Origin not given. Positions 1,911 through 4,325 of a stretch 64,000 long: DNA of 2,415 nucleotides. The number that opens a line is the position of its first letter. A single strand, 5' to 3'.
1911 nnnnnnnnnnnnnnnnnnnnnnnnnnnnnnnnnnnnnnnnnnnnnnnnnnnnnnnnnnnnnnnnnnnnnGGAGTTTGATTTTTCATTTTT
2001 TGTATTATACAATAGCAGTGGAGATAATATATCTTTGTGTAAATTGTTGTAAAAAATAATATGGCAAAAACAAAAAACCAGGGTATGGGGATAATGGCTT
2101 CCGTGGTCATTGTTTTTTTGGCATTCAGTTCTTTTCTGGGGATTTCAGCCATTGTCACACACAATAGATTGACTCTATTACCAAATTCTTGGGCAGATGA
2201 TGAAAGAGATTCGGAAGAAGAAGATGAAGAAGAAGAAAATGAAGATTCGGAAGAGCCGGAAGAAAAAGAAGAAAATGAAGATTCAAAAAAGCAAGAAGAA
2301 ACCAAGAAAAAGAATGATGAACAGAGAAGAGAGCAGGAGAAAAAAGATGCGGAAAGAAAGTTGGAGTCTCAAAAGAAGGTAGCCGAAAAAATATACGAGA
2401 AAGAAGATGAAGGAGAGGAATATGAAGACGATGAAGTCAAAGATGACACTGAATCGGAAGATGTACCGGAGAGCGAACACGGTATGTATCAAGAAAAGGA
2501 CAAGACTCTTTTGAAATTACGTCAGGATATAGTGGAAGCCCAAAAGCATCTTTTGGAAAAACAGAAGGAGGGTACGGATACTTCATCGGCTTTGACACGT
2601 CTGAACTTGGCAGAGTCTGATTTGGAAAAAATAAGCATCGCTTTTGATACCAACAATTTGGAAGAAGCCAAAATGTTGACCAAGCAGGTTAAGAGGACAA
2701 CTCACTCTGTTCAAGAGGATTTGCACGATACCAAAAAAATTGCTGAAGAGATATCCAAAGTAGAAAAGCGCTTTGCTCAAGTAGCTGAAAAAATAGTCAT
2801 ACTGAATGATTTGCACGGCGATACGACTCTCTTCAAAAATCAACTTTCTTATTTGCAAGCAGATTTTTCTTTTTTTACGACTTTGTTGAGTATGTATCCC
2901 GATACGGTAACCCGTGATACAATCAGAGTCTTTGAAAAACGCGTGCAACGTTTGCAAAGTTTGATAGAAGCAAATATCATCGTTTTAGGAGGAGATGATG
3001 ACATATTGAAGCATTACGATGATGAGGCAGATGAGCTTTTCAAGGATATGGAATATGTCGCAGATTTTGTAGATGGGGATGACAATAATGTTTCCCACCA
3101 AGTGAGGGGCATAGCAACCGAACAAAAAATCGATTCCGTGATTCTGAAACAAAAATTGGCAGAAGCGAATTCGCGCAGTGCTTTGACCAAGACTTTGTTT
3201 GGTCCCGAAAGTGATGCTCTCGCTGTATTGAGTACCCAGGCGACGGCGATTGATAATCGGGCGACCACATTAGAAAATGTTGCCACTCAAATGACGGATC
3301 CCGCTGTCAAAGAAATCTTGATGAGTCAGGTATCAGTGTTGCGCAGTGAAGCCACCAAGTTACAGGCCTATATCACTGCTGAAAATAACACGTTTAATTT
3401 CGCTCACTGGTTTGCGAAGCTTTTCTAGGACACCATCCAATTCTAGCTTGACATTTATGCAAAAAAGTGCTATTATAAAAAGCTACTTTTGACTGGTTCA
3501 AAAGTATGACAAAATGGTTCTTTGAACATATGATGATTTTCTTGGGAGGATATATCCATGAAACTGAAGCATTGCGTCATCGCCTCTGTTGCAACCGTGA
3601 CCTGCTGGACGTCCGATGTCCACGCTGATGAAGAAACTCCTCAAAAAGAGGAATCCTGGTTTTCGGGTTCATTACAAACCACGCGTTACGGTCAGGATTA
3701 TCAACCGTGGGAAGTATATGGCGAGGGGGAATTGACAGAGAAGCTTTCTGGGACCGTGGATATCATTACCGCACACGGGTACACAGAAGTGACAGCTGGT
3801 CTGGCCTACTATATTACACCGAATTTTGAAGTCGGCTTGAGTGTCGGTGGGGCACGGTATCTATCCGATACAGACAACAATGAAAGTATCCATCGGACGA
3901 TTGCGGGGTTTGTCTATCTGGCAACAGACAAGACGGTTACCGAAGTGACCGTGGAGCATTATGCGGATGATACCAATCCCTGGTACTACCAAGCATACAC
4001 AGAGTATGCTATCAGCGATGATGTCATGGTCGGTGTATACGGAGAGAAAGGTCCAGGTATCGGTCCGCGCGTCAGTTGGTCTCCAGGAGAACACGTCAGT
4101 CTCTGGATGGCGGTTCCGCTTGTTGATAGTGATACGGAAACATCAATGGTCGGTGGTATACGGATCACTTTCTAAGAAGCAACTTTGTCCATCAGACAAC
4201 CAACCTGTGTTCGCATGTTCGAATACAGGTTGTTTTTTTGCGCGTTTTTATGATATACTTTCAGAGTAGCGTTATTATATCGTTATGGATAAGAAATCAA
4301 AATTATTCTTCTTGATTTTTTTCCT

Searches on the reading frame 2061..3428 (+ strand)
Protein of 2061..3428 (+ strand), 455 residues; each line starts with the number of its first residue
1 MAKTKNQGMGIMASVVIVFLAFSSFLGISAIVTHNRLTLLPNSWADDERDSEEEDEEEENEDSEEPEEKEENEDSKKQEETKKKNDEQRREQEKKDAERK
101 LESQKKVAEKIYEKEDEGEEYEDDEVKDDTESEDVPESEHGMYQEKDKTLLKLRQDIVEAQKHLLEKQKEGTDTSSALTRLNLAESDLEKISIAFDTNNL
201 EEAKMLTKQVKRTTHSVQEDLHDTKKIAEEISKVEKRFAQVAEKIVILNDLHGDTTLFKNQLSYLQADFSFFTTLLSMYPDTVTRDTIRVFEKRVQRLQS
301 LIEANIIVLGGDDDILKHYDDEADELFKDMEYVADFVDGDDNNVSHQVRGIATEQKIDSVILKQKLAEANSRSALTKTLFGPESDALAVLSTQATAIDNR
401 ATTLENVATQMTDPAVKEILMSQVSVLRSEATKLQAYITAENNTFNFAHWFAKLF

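Call 6: search_protein_families(library=pfam, proteins=[window:2061-3428:+], max_evalue=0.01)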
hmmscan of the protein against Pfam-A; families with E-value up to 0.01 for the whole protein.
window:2061-3428:+ (455 aa): 0 families

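Call 50: search_protein_families(library=pfam, proteins=[window:2061-3428:+], max_evalue=5)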
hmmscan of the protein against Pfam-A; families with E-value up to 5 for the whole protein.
window:2061-3428:+ (455 aa): 4 families
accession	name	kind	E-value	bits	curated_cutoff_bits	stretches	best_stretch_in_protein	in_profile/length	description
PF08192.17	Peptidase_S64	-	0.08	11.8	23.6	1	50-243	18-187/692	Peptidase family S64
PF13965.12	SID-1_RNA_chan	-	0.25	10.3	28.7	1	13-98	120-201/594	dsRNA-gated channel SID-1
PF06237.18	SLC52_ribofla_tr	-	0.36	10.2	27.9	1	18-86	194-262/429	Solute carrier family 52, riboflavin transporter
PF18182.6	mCpol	-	0.44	11.4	26.4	0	190-225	12-47/114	minimal CRISPR polymerase domain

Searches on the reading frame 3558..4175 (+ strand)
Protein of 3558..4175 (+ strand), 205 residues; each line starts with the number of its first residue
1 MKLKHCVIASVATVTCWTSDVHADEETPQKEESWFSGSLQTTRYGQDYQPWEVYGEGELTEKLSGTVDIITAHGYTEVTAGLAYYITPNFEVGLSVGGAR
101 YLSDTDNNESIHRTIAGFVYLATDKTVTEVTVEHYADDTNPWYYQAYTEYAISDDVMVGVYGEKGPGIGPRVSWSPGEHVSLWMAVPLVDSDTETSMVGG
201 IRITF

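Call 6: search_protein_families(library=pfam, proteins=[window:3558-4175:+], max_evalue=0.01)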
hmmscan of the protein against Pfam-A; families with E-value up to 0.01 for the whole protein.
window:3558-4175:+ (205 aa): 0 families

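Call 50: search_protein_families(library=pfam, proteins=[window:3558-4175:+], max_evalue=5)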
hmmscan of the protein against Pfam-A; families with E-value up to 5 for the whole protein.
window:3558-4175:+ (205 aa): 1 family
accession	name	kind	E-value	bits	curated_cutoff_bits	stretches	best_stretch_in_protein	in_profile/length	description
PF20841.2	NtrZ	-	0.21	12.4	27.7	1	75-97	26-48/78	NtrZ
